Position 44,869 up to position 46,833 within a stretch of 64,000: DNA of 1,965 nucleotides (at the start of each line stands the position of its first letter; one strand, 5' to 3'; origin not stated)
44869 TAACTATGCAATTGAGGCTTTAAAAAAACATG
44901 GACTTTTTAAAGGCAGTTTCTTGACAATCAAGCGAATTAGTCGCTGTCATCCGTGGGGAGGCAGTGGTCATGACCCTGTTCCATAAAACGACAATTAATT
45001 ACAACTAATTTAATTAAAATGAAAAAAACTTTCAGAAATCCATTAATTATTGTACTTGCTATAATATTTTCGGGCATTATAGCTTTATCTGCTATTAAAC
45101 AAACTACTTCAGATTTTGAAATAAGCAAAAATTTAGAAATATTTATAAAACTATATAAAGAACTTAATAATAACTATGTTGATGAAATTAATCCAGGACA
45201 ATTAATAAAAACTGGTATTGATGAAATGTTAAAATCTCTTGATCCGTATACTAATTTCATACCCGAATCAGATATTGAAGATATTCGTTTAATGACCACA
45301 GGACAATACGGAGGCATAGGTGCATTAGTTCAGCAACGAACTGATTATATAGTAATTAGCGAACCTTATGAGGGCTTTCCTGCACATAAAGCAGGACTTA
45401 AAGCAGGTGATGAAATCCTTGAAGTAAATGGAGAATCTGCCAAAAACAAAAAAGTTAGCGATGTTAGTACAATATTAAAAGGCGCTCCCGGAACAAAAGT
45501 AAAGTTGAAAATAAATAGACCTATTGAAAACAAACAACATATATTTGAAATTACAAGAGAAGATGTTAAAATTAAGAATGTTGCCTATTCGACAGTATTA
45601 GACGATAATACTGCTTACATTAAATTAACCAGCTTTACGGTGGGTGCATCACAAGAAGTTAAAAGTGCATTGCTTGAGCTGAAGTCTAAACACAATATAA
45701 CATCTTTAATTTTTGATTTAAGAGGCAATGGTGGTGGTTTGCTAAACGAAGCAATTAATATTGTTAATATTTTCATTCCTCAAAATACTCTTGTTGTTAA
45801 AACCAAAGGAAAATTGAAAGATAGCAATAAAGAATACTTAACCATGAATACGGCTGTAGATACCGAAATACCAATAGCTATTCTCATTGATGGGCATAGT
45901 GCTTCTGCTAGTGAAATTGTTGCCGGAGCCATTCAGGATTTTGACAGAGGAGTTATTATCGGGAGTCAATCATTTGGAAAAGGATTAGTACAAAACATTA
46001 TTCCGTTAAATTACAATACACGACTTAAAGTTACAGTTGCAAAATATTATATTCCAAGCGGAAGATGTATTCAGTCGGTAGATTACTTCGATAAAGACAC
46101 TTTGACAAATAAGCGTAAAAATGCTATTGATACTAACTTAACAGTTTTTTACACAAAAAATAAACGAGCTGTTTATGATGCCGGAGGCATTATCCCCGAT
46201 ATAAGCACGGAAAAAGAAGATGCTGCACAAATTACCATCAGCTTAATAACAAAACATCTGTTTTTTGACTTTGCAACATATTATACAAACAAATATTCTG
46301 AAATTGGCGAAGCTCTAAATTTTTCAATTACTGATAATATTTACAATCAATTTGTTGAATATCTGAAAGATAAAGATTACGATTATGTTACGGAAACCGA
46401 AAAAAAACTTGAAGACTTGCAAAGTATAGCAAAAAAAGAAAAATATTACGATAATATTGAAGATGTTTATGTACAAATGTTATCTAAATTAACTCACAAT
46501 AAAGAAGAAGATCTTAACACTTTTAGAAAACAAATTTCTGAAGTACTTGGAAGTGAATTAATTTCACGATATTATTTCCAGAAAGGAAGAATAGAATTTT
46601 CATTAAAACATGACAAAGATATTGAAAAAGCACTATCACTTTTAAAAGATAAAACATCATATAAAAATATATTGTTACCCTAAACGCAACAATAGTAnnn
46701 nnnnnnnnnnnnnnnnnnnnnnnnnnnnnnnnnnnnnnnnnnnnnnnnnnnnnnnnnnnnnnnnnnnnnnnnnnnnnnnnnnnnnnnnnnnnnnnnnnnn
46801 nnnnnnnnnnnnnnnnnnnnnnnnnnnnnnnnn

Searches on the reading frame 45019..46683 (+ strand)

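Call 79: search_protein_families(library=pfam, proteins=[window:45019-46683:+], max_evalue=0.00001)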
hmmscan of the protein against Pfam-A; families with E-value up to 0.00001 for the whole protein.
window:45019-46683:+ (554 aa): 4 families
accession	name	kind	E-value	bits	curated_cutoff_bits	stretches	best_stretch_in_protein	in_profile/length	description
PF03572.23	Peptidase_S41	-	4.4e-47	160.2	24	1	197-353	1-156/165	Peptidase family S41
PF17820.7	PDZ_6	-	4.4e-13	49.2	27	1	112-167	1-54/54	PDZ domain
PF00595.29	PDZ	-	3.5e-12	47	23.2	1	93-165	6-80/81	PDZ domain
PF13180.12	PDZ_2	-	2.7e-10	40.8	27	1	98-172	1-74/80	PDZ domain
